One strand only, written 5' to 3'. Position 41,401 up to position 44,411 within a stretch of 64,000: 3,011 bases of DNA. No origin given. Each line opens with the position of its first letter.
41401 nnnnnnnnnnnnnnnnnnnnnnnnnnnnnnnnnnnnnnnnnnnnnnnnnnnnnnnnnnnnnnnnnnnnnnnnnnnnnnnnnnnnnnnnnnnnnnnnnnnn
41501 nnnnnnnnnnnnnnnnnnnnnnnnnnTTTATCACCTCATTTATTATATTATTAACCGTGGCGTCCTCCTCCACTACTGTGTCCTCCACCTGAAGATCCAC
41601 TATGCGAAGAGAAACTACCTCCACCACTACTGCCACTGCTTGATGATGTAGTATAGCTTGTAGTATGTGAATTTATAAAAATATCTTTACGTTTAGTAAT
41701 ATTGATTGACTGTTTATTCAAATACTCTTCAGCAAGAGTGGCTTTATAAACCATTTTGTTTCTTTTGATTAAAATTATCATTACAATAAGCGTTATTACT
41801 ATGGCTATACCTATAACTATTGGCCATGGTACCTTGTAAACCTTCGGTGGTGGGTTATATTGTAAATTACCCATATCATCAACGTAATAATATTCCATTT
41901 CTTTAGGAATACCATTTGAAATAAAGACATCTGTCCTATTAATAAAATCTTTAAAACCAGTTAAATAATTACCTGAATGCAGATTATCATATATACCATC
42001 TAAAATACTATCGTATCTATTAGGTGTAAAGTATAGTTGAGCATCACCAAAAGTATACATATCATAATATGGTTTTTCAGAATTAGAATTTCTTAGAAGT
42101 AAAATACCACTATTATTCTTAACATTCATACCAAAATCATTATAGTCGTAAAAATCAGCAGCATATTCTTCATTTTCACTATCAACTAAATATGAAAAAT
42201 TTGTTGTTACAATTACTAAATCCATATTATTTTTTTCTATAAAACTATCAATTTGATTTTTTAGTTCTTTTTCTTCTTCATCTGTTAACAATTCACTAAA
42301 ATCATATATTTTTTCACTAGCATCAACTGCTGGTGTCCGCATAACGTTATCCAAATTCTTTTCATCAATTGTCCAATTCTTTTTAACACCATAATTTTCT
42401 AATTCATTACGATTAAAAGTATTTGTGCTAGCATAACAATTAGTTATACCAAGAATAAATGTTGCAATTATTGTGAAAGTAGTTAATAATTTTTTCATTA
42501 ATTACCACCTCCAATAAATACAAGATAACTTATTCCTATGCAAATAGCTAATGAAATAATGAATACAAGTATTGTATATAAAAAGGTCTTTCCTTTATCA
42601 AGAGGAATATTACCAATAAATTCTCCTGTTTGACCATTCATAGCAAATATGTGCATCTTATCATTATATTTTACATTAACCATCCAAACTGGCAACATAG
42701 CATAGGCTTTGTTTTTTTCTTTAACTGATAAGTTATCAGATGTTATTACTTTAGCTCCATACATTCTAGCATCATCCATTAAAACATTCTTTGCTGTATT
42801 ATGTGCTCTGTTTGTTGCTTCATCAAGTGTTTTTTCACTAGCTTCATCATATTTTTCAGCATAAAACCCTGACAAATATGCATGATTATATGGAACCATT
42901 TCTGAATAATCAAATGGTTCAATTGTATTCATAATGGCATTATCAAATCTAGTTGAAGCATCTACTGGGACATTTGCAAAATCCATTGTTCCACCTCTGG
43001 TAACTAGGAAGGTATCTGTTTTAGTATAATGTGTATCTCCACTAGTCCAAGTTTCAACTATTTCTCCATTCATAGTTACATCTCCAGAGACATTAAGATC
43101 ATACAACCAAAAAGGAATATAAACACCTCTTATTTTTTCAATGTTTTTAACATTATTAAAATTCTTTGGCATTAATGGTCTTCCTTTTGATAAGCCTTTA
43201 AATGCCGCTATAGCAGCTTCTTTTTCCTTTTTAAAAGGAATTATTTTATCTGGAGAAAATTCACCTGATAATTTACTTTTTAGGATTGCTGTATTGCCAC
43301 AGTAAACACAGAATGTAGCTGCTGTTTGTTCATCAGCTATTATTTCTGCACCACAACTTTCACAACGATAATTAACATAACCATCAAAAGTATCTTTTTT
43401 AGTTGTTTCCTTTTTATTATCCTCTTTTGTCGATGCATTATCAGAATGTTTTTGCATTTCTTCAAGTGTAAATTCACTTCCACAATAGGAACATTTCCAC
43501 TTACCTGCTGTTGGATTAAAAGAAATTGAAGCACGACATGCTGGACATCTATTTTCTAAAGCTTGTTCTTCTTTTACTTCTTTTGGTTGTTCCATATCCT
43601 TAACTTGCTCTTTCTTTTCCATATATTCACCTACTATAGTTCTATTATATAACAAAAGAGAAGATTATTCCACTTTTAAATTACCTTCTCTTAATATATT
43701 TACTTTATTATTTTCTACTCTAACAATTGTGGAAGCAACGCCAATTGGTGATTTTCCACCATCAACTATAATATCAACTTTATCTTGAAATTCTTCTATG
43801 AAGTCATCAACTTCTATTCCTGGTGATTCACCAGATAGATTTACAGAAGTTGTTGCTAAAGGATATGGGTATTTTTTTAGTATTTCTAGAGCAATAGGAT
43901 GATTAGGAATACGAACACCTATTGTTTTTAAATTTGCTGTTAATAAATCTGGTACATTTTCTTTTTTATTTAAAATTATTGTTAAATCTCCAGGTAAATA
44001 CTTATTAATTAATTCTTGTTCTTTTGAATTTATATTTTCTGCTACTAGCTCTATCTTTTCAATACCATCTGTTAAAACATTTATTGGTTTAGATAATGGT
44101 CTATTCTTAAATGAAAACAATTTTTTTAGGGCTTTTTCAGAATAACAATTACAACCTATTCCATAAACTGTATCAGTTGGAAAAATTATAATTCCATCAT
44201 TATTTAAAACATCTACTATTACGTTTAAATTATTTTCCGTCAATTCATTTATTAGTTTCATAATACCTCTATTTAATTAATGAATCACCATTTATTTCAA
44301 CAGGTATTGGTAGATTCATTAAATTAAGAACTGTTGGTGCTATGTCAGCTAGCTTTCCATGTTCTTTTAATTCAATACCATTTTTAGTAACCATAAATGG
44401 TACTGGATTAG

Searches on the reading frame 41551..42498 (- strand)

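Call 10: search_protein_families(library=pfam, proteins=[window:41551-42498:-], max_evalue=0.001)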
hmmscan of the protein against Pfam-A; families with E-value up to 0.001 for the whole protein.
window:41551-42498:- (315 aa): 1 family
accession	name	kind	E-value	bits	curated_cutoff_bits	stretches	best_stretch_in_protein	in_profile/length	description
PF04536.20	TPM_phosphatase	-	4.6e-18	65.9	22.1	1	64-189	1-122/125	TPM domain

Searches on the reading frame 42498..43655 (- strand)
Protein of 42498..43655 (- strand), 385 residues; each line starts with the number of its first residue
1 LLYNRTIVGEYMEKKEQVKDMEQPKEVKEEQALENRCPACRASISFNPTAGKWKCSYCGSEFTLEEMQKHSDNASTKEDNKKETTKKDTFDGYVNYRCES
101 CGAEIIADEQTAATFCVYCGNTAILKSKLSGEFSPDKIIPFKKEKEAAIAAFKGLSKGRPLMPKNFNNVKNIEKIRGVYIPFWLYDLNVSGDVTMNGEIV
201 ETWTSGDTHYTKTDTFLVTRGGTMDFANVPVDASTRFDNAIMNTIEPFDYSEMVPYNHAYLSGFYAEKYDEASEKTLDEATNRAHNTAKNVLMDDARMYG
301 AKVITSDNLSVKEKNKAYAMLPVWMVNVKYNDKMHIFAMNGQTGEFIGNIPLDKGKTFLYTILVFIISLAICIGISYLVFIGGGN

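Call 10: search_protein_families(library=pfam, proteins=[window:42498-43655:-], max_evalue=0.001)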
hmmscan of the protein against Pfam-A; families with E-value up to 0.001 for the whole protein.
window:42498-43655:- (385 aa): 3 families
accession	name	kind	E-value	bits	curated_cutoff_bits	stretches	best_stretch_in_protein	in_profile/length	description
PF07754.17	HVO_2753_ZBP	-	9.2e-05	22.6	33.2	1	98-130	1-33/46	Small zinc finger protein HVO_2753-like, Zn-binding pocket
PF18439.7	zf_UBZ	-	0.00026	21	25.6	0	52-72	2-22/32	Ubiquitin-Binding Zinc Finger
PF08772.16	Zn_ribbon_NOB1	-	0.00098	19.6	24.9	0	96-133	9-43/72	Nin one binding (NOB1) Zn-ribbon like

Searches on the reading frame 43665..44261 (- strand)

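Call 10: search_protein_families(library=pfam, proteins=[window:43665-44261:-], max_evalue=0.001)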
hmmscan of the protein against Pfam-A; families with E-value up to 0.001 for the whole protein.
window:43665-44261:- (198 aa): 1 family
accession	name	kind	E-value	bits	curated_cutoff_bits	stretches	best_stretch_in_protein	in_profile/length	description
PF01300.24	Sua5_yciO_yrdC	-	5.7e-57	192.5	25.1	1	18-193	2-178/178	Telomere recombination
